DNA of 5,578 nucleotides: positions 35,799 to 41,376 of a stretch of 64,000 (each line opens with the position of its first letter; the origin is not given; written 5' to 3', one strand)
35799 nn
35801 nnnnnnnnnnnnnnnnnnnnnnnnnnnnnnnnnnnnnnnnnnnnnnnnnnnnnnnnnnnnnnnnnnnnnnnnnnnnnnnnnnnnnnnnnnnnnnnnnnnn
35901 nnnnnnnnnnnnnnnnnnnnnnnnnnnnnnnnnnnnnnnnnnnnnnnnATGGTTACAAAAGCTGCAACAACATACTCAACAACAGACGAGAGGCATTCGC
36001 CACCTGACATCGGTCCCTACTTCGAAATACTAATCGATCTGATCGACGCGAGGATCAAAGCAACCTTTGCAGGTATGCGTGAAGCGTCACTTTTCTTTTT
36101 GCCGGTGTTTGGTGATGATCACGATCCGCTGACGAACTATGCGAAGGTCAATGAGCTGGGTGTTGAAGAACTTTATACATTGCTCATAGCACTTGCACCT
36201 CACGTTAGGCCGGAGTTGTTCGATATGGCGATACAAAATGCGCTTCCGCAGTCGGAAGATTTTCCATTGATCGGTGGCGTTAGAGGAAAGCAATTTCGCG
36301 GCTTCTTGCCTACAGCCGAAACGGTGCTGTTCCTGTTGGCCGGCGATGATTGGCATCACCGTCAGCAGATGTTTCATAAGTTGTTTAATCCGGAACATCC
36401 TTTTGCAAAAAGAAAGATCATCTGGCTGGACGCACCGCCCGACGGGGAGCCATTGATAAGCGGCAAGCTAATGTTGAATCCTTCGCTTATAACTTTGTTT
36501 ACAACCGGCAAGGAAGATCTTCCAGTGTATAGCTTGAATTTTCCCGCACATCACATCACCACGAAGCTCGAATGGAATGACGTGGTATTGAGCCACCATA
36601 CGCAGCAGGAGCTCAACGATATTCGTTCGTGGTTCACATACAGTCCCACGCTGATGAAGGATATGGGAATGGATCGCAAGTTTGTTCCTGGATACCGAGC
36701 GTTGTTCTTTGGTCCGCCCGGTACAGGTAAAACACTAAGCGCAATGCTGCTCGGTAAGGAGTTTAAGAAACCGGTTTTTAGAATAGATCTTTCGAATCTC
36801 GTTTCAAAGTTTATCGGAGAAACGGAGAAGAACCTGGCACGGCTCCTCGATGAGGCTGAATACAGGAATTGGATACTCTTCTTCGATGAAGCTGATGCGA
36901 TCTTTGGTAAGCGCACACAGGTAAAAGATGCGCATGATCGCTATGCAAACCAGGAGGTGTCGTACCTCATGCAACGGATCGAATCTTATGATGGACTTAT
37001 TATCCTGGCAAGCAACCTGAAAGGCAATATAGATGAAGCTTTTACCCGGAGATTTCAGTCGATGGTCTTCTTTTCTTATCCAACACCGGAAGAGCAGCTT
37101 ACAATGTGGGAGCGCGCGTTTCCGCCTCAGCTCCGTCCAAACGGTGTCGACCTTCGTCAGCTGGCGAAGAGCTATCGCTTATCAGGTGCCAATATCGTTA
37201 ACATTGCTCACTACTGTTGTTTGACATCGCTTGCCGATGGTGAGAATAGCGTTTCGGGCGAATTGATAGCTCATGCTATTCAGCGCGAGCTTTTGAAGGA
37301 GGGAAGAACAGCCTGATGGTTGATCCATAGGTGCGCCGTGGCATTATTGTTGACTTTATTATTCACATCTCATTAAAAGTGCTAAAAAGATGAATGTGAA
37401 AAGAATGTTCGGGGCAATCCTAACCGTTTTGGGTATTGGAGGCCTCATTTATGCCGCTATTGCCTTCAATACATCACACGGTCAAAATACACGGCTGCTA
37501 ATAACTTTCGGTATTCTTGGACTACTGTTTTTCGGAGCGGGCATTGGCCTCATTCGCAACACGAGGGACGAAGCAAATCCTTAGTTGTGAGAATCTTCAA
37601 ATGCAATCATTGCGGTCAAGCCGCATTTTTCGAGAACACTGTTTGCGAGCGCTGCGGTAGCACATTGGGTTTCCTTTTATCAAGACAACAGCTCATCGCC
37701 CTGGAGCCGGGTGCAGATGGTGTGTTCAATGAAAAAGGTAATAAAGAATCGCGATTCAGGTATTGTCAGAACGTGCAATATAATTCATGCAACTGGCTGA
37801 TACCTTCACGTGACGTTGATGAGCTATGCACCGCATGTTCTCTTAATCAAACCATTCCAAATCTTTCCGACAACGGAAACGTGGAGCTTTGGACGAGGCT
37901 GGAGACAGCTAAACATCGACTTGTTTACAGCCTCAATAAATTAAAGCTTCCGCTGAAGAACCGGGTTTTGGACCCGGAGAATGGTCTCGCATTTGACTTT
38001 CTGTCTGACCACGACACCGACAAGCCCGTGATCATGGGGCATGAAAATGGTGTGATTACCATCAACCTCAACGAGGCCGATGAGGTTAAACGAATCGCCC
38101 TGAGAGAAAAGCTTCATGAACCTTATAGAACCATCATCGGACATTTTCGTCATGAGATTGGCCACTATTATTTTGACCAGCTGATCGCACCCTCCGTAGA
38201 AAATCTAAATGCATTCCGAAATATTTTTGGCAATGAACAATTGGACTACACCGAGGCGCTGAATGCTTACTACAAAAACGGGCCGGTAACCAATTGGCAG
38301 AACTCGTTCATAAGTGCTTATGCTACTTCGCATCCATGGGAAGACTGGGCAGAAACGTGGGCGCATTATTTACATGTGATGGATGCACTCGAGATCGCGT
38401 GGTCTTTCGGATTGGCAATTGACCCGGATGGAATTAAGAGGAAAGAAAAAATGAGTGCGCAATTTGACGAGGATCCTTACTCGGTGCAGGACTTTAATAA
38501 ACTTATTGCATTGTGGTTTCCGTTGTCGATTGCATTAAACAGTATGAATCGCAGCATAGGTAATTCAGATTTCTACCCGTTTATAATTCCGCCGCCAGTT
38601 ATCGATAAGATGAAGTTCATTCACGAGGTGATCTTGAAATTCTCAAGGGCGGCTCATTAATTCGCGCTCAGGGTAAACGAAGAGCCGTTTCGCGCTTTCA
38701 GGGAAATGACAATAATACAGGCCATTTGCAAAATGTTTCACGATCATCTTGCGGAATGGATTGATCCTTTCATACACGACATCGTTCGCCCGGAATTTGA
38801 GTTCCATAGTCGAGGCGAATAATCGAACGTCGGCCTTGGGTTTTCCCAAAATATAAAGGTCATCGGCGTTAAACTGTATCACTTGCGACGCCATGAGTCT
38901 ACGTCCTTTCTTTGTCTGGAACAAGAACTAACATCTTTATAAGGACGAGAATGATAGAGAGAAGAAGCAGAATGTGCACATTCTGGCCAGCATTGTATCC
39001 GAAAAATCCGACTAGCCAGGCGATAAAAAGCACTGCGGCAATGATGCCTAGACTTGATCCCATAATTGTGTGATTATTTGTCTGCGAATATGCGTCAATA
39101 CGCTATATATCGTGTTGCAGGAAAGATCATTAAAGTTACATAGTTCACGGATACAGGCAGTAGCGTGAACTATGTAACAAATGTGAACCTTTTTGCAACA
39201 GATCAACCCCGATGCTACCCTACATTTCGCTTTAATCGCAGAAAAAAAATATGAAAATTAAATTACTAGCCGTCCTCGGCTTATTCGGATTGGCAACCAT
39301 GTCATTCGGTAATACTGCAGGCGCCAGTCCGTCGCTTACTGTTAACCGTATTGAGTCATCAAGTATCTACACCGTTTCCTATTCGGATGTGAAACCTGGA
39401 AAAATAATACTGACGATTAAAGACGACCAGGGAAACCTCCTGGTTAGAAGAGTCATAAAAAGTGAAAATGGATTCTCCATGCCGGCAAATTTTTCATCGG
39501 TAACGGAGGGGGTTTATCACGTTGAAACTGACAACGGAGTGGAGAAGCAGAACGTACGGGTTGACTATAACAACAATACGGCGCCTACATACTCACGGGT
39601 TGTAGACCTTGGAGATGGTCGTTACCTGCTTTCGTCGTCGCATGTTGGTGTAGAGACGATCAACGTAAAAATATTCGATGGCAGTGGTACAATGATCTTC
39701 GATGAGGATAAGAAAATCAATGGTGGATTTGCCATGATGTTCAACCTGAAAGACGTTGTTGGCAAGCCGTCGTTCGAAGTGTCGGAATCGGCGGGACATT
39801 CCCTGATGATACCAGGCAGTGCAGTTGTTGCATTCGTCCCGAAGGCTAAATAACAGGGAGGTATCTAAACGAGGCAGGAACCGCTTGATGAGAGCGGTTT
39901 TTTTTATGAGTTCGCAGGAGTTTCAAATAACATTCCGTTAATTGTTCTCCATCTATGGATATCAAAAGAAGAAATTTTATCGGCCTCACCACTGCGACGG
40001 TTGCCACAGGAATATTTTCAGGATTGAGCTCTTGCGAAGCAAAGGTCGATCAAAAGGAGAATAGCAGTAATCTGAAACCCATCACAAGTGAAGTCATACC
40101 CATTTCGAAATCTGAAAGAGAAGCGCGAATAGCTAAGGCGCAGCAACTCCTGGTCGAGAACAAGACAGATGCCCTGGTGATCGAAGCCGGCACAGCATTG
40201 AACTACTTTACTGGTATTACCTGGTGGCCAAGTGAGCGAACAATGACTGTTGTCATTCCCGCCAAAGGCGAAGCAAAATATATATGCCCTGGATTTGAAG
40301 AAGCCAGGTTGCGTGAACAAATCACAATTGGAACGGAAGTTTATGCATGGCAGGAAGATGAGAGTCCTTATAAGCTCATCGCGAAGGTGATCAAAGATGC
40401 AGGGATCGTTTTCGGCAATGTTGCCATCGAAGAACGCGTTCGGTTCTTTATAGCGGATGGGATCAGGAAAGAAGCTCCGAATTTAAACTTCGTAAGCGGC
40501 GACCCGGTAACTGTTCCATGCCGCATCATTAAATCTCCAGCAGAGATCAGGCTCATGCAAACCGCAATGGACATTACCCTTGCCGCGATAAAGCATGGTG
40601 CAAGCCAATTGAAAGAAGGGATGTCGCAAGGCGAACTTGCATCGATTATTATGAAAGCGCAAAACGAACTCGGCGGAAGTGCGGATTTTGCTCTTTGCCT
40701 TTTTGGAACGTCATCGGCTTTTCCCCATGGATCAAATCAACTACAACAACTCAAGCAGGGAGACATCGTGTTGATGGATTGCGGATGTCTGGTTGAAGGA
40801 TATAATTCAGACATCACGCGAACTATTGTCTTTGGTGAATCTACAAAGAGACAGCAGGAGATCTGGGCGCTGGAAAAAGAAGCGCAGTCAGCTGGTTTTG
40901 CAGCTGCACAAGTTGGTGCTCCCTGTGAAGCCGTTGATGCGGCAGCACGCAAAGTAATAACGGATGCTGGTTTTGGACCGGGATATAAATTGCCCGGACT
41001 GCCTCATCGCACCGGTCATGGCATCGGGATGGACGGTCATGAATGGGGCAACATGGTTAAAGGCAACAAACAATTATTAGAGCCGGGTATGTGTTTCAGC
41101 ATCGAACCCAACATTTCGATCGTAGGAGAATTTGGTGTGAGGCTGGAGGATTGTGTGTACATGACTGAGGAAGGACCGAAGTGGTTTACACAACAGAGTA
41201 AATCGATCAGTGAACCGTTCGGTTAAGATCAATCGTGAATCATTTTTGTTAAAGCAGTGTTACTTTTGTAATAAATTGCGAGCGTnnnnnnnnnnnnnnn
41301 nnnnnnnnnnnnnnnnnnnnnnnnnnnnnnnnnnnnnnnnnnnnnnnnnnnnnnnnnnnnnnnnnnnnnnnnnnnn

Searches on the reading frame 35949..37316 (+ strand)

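Call 4: search_protein_families(library=pfam, proteins=[window:35949-37316:+], max_evalue=0.01)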
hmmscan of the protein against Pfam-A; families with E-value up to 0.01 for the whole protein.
window:35949-37316:+ (455 aa): 2 families
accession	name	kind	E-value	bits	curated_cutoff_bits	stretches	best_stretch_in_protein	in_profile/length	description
PF00004.35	AAA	-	7.9e-26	91.5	21.2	1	252-376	2-130/131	ATPase family associated with various cellular activities (AAA)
PF13173.12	AAA_14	-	0.0014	19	27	1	253-335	7-91/129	AAA domain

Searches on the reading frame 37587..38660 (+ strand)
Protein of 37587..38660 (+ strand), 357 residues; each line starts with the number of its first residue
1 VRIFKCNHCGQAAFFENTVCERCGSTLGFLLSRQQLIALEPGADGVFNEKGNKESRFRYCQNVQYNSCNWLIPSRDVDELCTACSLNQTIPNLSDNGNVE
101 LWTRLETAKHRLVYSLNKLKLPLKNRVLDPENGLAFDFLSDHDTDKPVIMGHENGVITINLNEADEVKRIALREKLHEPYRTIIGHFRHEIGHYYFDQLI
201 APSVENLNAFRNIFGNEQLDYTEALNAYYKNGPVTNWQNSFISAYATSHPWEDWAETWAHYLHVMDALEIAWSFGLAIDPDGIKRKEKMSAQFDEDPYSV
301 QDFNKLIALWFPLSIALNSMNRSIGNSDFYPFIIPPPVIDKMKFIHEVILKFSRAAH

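Call 4: search_protein_families(library=pfam, proteins=[window:37587-38660:+], max_evalue=0.01)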
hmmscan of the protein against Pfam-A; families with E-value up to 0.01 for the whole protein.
window:37587-38660:+ (357 aa): 3 families
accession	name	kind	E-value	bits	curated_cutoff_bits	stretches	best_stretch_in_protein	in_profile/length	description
PF15887.11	Peptidase_Mx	-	1.2e-106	355.9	27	1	98-348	1-236/236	Putative zinc-binding metallo-peptidase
PF10005.14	Zn_ribbon_DZR_6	-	5.9e-30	104.3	23.4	1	4-94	2-92/93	zinc-ribbon domain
PF15890.11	Peptidase_Mx1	-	0.00081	19.3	25.6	1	150-263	96-194/240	Putative zinc-binding metallo-peptidase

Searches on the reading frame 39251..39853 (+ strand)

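Call 4: search_protein_families(library=pfam, proteins=[window:39251-39853:+], max_evalue=0.01)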
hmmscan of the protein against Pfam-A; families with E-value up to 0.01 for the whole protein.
window:39251-39853:+ (200 aa): 1 family
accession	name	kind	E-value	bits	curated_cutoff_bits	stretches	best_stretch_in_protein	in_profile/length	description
PF18962.6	Por_Secre_tail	-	0.0014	19.3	27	0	41-99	11-68/75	Secretion system C-terminal sorting domain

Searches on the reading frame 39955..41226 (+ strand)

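Call 4: search_protein_families(library=pfam, proteins=[window:39955-41226:+], max_evalue=0.01)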
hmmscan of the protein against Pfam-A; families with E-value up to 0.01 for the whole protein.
window:39955-41226:+ (423 aa): 2 families
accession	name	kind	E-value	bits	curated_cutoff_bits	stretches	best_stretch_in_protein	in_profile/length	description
PF00557.29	Peptidase_M24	-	5e-53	180.4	23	1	200-405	2-208/208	Metallopeptidase family M24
PF01321.24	Creatinase_N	-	1.3e-17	64.9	22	1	58-192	1-128/128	Creatinase/Prolidase N-terminal domain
